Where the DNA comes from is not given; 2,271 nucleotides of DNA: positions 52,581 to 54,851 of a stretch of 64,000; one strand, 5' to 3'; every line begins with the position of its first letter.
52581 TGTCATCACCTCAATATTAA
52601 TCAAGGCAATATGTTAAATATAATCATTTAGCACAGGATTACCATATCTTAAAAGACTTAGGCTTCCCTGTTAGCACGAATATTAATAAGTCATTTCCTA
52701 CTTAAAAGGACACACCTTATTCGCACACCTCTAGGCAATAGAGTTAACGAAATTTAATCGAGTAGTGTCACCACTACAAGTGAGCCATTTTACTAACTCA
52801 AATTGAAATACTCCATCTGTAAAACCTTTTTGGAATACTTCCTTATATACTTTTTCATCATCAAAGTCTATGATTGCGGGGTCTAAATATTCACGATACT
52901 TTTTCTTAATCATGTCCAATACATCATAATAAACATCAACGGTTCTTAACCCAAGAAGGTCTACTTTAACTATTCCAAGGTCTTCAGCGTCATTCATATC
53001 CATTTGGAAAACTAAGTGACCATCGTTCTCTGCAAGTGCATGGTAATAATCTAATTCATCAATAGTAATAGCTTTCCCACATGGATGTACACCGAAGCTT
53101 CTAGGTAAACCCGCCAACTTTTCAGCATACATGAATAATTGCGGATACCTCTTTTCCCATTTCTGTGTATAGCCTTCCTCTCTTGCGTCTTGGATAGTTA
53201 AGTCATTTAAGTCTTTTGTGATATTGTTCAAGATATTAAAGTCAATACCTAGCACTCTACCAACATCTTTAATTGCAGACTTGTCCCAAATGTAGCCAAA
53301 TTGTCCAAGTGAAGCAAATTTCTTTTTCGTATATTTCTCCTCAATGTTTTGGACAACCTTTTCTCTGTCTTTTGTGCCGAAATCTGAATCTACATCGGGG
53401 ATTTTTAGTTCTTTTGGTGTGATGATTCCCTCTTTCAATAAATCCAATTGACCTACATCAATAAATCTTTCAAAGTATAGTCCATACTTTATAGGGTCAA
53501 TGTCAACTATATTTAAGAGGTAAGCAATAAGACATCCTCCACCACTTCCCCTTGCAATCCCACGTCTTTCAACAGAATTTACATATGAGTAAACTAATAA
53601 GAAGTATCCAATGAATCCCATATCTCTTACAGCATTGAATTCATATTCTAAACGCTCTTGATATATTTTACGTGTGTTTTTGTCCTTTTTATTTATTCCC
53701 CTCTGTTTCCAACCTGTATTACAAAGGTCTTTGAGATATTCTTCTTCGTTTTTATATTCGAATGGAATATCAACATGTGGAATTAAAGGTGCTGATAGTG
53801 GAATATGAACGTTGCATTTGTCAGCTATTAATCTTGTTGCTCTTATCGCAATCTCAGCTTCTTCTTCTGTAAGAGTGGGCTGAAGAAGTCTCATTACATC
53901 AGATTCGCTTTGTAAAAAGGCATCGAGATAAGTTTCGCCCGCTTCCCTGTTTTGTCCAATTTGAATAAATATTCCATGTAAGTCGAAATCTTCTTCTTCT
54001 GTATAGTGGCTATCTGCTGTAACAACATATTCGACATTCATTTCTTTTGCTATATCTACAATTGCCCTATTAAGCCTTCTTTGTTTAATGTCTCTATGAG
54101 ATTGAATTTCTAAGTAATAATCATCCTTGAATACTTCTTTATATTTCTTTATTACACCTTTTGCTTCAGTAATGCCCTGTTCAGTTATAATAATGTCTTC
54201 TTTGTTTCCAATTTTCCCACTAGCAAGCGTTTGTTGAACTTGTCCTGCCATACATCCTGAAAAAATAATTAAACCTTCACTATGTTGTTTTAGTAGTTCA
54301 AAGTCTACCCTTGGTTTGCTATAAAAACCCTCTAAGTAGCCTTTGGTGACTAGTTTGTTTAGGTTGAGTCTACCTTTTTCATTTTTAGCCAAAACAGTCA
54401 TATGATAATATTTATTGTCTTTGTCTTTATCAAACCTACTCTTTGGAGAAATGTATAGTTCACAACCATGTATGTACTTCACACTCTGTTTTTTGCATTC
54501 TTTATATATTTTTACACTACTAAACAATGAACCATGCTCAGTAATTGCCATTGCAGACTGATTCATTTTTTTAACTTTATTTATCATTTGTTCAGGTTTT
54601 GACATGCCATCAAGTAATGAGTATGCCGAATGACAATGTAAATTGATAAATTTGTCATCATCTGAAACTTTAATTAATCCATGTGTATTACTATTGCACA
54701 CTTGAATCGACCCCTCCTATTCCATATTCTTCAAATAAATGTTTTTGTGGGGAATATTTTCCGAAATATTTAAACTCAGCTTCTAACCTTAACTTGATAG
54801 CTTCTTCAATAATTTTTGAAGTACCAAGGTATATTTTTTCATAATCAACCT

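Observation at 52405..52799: DnaE-type replicative polymerase gene split by an ORF-less group I intron with a neighbouring free-standing HNH-AP2 endonuclease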

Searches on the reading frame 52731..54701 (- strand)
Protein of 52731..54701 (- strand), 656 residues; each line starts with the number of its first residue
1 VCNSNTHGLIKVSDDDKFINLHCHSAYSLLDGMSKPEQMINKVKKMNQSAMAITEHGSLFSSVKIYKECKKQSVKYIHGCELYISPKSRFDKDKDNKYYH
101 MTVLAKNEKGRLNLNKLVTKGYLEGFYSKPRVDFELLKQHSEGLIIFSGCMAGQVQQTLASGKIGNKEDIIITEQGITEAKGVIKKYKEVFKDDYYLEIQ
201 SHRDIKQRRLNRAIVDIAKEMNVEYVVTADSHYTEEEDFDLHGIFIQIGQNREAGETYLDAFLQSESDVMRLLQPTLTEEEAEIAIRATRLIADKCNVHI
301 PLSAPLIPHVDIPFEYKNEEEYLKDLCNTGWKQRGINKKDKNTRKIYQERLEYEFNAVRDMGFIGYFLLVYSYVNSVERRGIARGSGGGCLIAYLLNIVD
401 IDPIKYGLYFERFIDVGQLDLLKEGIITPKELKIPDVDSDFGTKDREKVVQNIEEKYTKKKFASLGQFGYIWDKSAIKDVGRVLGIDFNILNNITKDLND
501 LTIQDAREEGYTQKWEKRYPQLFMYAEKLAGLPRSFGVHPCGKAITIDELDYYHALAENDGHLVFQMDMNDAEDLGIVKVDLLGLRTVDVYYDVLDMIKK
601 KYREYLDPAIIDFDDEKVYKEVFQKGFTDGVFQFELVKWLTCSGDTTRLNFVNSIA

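Call 5: search_protein_families(library=pfam, proteins=[window:52731-54701:-], max_evalue=0.01)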
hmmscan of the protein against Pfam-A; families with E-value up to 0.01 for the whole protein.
window:52731-54701:- (656 aa): 3 families
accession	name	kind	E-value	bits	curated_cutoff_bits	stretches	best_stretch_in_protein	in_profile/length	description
PF07733.18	DNA_pol3_alpha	-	2.2e-58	198.4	23.9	1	321-584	1-260/260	Bacterial DNA polymerase III alpha NTPase domain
PF02811.25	PHP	-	2.2e-47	161.9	26.4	1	21-202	2-164/164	PHP domain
PF17657.6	DNA_pol3_finger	-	1.4e-05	25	22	1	593-635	7-48/166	Bacterial DNA polymerase III alpha subunit finger domain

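Call 9: search_dna_similar(query=window:52731-54701:-, collection=phages, mode=protein, max_rows=30)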
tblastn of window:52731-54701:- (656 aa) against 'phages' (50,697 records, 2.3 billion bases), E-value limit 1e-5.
Records with a match: 1440; places in all: 1443; records where one place covers at least 80% of the query: 918.
Best place of each record, by identity: <60% 1440.
By first word of the organism name: Pseudomonas 302; Mycobacterium 282; Streptomyces 211; Gordonia 132; Bacillus 99; Bacteriophage 52; Staphylococcus 47; Microbacterium 36; Escherichia 31; Rhodococcus 22; and 57 more.
By host as written in the record: Mycobacterium smegmatis mc2 155 204; Pseudomonas aeruginosa 118; - 110; Pseudomonas aeruginosa PAO1 86; Streptomyces griseus ATCC 10137 81; Gordonia terrae 3612 65; Streptomyces lividans JI 1326 44; Mycobacterium smegmatis mc#155 37; and 239 more.
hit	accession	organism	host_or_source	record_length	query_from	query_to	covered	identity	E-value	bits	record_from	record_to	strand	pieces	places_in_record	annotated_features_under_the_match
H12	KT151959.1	Brevibacillus phage Sundance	Brevibacillus laterosporus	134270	2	637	97%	59.9%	0e+0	763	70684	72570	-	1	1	putative DNA polymerase III subunit alpha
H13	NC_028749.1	Brevibacillus phage Sundance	Brevibacillus laterosporus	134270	2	637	97%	59.9%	0e+0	763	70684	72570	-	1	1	DNA polymerase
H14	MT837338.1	Bacteriophage sp.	human fecal samples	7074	18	635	94%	36.6%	2e-110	371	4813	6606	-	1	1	record has no annotation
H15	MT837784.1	Bacteriophage sp.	human fecal samples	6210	18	635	94%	36.4%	2e-109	368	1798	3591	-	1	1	record has no annotation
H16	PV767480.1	Rossellomorea phage phiT1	Rossellomorea aquimaris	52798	16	600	89%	37.8%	1e-111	375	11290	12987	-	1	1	DNA polymerase III subunit alpha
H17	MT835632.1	Bacteriophage sp.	human fecal samples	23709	18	635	94%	35.1%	4e-103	350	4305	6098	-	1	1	record has no annotation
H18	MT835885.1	Bacteriophage sp.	human fecal samples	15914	8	635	96%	34.2%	1e-103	352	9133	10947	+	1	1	record has no annotation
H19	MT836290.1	Bacteriophage sp.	human fecal samples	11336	7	635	96%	33.9%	9e-101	343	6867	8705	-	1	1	record has no annotation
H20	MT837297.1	Bacteriophage sp.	human fecal samples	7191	18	635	94%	34.4%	1e-104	355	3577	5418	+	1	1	record has no annotation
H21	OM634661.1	Bacillus phage vB_BauM_KLEB27-3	Bacillus australimaris sKR4M-27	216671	18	656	97%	33.2%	2e-80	352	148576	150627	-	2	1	DNA polymerase III alpha subunit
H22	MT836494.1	Bacteriophage sp.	human fecal samples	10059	18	635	94%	34.2%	2e-101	345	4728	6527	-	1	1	record has no annotation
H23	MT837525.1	Bacteriophage sp.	human fecal samples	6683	18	635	94%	33.9%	4e-105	356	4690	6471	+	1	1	record has no annotation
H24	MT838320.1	Bacteriophage sp.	human fecal samples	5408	18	635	94%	33.8%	3e-98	336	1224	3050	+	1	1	record has no annotation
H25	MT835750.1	Bacteriophage sp.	human fecal samples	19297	18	635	94%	33.4%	5e-101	344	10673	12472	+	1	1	record has no annotation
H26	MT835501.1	Bacteriophage sp.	human fecal samples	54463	18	635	94%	33.3%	2e-98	337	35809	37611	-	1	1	record has no annotation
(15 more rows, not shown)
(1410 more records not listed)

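Call 10: get_annotated_region(hit=H12, flank=6000)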
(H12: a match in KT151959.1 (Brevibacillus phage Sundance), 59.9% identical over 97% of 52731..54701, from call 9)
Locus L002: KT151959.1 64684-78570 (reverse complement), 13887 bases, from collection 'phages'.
description: Brevibacillus phage Sundance, complete genome.
organism: Brevibacillus phage Sundance (NCBI taxid 1691958)
taxonomy: Viruses; Duplodnaviria; Heunggongvirae; Uroviricota; Caudoviricetes
host: Brevibacillus laterosporus; source: honeybee debris; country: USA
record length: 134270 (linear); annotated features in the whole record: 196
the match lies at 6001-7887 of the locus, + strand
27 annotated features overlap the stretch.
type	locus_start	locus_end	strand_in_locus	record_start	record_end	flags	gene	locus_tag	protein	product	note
CDS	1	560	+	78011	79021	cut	-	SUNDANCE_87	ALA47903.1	hypothetical protein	-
CDS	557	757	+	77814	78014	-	-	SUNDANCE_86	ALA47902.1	hypothetical protein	-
CDS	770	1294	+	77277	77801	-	-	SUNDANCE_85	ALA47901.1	putative ribonuclease H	-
CDS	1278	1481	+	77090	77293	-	-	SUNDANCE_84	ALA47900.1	hypothetical protein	-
CDS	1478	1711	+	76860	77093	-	-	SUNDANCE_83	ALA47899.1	hypothetical protein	-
CDS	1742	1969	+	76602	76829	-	-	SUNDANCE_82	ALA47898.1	hypothetical protein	-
CDS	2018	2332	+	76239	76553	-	-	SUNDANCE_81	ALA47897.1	hypothetical protein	-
CDS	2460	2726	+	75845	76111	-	-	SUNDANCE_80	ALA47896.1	hypothetical protein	-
CDS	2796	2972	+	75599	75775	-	-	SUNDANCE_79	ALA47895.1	hypothetical protein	-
CDS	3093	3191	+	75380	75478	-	-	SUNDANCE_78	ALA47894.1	hypothetical protein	-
CDS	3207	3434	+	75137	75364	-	-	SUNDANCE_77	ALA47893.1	hypothetical protein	-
CDS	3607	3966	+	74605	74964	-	-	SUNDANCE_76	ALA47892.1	hypothetical protein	-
CDS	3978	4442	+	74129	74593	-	-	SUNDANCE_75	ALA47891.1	hypothetical protein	-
CDS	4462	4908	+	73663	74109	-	-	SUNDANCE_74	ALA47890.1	putative aspartyl-tRNA amidotransferase subunit B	-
CDS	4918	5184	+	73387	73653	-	-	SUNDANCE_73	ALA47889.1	hypothetical protein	-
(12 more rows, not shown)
